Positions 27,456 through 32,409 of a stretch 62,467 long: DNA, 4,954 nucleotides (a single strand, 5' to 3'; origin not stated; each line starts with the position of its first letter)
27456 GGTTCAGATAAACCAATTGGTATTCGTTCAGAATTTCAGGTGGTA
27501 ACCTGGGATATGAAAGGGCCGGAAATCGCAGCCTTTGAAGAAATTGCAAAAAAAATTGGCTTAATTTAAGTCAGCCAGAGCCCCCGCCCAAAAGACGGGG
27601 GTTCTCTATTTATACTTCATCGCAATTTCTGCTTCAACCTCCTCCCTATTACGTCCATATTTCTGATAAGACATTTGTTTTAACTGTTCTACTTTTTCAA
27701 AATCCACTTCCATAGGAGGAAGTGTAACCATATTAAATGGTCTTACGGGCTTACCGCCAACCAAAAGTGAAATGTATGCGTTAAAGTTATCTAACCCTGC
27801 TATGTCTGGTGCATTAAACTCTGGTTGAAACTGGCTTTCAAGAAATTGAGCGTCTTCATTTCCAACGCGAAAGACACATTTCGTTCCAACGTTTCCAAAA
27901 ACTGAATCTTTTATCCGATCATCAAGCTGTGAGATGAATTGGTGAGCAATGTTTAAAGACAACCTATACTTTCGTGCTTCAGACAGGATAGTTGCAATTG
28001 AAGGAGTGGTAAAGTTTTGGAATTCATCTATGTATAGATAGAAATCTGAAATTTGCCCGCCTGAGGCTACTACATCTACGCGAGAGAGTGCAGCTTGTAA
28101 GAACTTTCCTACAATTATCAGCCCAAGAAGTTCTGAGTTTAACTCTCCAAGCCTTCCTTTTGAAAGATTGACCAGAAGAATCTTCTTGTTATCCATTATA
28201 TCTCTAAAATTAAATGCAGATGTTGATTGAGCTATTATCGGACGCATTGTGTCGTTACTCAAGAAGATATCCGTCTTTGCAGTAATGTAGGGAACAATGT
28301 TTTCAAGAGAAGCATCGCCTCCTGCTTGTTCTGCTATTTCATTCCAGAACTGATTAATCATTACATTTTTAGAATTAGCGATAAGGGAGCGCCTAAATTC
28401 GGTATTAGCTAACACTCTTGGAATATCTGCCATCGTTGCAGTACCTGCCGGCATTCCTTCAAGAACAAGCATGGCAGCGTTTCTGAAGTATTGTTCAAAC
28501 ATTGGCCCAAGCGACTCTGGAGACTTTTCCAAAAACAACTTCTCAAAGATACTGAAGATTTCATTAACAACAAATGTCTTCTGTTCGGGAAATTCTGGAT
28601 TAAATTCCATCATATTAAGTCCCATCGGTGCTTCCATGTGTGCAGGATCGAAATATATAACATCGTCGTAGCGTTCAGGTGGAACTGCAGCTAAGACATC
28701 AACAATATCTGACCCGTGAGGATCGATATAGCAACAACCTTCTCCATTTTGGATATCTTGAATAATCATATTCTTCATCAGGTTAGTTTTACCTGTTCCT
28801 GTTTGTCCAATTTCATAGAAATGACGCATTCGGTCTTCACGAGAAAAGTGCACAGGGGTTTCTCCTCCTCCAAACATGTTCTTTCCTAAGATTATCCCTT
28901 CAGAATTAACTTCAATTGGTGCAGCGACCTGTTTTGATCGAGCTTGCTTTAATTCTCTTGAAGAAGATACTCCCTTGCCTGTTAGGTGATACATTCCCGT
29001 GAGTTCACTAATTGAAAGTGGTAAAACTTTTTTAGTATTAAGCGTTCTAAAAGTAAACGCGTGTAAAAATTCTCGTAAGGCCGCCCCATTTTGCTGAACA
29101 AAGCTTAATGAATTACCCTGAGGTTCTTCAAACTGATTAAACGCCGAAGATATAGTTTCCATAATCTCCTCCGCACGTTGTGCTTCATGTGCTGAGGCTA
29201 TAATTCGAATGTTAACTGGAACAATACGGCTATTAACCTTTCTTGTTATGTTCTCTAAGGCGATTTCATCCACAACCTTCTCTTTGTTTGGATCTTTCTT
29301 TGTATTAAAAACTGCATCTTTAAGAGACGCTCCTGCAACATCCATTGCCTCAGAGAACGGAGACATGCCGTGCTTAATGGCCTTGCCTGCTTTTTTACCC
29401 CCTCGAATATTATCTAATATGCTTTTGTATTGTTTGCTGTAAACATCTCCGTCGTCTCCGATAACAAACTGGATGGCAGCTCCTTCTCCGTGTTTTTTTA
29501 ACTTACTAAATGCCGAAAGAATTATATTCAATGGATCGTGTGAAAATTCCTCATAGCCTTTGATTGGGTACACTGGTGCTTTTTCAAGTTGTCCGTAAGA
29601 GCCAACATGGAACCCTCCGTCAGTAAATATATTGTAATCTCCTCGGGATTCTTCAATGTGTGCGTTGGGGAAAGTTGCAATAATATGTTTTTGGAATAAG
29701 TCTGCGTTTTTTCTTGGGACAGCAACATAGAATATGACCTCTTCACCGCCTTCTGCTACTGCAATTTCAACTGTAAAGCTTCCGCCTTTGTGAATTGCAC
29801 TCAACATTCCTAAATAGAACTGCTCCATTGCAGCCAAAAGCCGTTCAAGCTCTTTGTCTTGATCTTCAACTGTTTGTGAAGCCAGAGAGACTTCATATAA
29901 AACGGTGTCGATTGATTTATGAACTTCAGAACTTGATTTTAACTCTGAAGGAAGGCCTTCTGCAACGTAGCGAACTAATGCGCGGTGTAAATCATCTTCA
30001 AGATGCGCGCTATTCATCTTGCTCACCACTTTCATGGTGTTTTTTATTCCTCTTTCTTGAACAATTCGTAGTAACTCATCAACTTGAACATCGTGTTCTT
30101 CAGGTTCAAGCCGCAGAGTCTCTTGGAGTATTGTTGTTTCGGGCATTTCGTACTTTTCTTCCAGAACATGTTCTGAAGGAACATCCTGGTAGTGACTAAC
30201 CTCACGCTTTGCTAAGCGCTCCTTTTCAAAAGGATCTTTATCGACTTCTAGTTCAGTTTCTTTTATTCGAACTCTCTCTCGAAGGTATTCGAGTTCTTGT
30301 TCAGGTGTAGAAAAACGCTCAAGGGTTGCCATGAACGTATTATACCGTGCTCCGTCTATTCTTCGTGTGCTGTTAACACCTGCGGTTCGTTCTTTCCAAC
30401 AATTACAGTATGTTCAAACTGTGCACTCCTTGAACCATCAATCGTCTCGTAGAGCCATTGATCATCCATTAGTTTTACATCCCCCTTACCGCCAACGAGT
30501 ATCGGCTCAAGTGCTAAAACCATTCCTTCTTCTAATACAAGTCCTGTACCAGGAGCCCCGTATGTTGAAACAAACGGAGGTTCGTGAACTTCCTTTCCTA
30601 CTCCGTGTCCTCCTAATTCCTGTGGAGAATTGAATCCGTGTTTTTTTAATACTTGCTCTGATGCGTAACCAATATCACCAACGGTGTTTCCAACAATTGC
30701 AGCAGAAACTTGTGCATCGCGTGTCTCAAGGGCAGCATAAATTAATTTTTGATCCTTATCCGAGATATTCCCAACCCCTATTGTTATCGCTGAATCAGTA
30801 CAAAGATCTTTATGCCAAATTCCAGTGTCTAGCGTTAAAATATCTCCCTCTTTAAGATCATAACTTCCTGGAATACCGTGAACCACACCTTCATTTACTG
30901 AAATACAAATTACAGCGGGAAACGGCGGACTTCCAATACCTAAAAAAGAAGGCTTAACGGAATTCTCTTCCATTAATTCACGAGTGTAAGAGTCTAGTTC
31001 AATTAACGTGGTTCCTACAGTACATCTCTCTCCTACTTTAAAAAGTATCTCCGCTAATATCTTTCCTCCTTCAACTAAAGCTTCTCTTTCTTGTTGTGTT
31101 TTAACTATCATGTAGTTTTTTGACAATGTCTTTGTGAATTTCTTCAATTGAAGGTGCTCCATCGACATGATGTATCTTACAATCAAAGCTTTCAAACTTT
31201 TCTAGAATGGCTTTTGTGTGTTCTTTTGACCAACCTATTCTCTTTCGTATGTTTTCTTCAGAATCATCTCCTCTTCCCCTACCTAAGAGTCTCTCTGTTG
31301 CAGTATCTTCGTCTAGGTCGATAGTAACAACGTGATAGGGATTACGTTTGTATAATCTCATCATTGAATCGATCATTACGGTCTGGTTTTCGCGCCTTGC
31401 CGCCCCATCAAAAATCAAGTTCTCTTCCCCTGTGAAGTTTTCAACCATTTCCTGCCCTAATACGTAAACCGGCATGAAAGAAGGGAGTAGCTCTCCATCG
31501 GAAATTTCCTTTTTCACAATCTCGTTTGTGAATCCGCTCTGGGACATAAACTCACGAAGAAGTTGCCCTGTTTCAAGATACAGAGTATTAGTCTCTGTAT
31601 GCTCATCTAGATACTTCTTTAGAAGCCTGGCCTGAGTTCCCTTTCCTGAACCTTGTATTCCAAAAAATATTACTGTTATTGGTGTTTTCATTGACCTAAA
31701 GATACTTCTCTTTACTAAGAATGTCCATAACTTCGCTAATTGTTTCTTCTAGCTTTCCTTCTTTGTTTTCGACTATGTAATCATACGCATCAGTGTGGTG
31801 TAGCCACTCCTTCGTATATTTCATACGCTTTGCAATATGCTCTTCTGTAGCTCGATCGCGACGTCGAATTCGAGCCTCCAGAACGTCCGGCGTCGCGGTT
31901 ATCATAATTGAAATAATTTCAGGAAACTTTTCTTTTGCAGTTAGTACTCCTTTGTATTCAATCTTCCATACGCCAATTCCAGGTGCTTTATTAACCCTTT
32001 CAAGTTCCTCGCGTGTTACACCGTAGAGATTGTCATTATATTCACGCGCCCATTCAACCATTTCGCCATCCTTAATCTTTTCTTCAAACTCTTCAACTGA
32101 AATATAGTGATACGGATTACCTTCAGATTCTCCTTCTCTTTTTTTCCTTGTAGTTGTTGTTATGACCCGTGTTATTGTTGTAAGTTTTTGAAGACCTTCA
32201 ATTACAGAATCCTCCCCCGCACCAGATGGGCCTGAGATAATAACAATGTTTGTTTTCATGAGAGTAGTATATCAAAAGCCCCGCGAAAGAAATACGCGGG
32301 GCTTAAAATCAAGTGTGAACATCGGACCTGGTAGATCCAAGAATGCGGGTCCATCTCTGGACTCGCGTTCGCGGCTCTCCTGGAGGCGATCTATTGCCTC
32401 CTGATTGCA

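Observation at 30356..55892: The universal str-S10-spc-secY-adk-map array keeps its gene order but is broken at six junctions by accessory cassettes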

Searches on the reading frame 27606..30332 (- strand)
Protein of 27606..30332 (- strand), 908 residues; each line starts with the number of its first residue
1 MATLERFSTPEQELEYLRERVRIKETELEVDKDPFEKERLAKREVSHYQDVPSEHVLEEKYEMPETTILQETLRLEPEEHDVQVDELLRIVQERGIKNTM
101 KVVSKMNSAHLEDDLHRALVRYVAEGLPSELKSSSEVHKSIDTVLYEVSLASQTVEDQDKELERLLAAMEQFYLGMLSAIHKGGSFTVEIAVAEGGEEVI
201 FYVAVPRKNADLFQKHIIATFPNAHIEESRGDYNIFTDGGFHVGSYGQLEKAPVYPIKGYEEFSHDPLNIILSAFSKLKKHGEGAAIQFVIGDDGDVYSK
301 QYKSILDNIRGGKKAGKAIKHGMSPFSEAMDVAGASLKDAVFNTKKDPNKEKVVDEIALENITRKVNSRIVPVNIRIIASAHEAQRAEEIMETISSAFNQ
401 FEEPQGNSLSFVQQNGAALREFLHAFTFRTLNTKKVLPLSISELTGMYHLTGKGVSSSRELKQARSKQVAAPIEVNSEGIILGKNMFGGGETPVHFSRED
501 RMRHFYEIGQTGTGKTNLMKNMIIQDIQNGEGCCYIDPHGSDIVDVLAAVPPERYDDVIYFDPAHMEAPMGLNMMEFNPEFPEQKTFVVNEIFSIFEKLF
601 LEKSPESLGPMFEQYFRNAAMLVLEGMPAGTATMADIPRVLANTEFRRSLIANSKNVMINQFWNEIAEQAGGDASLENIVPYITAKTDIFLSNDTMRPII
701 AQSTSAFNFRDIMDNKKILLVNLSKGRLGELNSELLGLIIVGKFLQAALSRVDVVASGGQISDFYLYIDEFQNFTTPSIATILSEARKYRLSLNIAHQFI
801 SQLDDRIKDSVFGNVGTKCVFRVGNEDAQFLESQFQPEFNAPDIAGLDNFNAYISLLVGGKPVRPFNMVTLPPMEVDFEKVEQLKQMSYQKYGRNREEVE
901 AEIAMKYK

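Call 4: search_protein_families(library=pfam, proteins=[window:27606-30332:-], max_evalue=0.01)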
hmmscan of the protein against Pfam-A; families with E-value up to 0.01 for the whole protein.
window:27606-30332:- (908 aa): 4 families
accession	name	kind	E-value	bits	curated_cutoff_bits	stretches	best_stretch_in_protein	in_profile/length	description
PF12696.13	TraG-D_C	-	1.7e-06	28.4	22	1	764-826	2-69/126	TraM recognition site of TraD and TraG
PF10412.15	TrwB_AAD_bind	-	0.00029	20.3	20.5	0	496-540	9-53/387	Type IV secretion-system coupling protein DNA-binding domain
PF01935.23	DUF87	-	0.0016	19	23.2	1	492-580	12-95/220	Helicase HerA, central domain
PF02534.20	T4SS-DNA_transf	-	0.0047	16.3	20.1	1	699-825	241-370/468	Type IV secretory system Conjugative DNA transfer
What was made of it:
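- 27606..30332 (-): TraG/VirD4-like ATPase after map. A conserved neighbour, not a mobile insert. Pfam TraG-D_C (call 4).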

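Call 69: search_protein_families(library=padloc, proteins=[window:27606-30332:-], max_evalue=0.01)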
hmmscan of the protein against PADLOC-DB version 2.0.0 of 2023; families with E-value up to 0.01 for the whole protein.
window:27606-30332:- (908 aa): 3 families
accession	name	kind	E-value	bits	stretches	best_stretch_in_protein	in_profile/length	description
PDLC04140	mad8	-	8.9e-15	53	1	501-855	26-287/314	mads_8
PDLC04103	HerA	-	0.00067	16.1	0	503-540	173-210/579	-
PDLC01055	HerA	-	0.0025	14.7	1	493-531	148-186/532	Type III coevolved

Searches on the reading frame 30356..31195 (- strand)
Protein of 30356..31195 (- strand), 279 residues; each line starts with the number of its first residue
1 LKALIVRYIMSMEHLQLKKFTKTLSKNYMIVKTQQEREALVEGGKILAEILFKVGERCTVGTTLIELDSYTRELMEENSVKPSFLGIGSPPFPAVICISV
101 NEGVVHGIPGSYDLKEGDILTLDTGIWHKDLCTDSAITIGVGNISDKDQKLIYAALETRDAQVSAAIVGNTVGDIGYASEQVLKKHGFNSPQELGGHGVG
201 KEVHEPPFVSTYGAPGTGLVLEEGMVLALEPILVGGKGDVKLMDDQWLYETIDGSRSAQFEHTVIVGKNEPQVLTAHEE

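Call 4: search_protein_families(library=pfam, proteins=[window:30356-31195:-], max_evalue=0.01)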
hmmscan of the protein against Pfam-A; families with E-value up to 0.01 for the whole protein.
window:30356-31195:- (279 aa): 1 family
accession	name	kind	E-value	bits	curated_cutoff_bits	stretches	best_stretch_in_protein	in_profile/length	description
PF00557.29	Peptidase_M24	-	4.7e-37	128.2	23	1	42-267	5-207/208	Metallopeptidase family M24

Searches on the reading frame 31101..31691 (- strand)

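Call 4: search_protein_families(library=pfam, proteins=[window:31101-31691:-], max_evalue=0.01)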
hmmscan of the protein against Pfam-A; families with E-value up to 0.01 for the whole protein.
window:31101-31691:- (196 aa): 8 families
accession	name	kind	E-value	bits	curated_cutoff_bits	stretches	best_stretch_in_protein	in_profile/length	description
PF00406.28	ADK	-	6.3e-21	75.5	26.8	1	10-168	2-148/151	Adenylate kinase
PF13207.12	AAA_17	-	7.2e-16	59.1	27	1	10-149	1-136/136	AAA domain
PF02223.23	Thymidylate_kin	-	2.8e-10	40.6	27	1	108-189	105-185/185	Thymidylate kinase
PF13238.12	AAA_18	-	7.8e-05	23.6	29.4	1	7-149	1-123/128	AAA domain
PF00910.28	RNA_helicase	-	0.00029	21.7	21.5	0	74-128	33-89/105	RNA helicase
PF13671.12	AAA_33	-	0.00099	19.9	27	1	7-147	2-128/143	AAA domain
PF01583.26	APS_kinase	-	0.0044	17.5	21.1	0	4-57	2-54/152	Adenylylsulphate kinase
PF08433.16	KTI12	-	0.0087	16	22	0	7-45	4-41/271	Chromatin associated protein KTI12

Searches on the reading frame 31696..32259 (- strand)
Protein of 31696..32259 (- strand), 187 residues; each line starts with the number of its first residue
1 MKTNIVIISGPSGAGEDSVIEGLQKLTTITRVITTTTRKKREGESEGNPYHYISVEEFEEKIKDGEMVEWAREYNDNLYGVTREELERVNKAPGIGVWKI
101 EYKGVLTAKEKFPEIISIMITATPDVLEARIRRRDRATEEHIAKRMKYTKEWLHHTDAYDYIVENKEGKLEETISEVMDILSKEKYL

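Call 4: search_protein_families(library=pfam, proteins=[window:31696-32259:-], max_evalue=0.01)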
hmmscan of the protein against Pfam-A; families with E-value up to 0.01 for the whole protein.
window:31696-32259:- (187 aa): 1 family
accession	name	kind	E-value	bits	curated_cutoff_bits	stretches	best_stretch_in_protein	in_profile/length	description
PF00625.27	Guanylate_kin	-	3.2e-33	115.4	25.2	1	3-183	2-181/182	Guanylate kinase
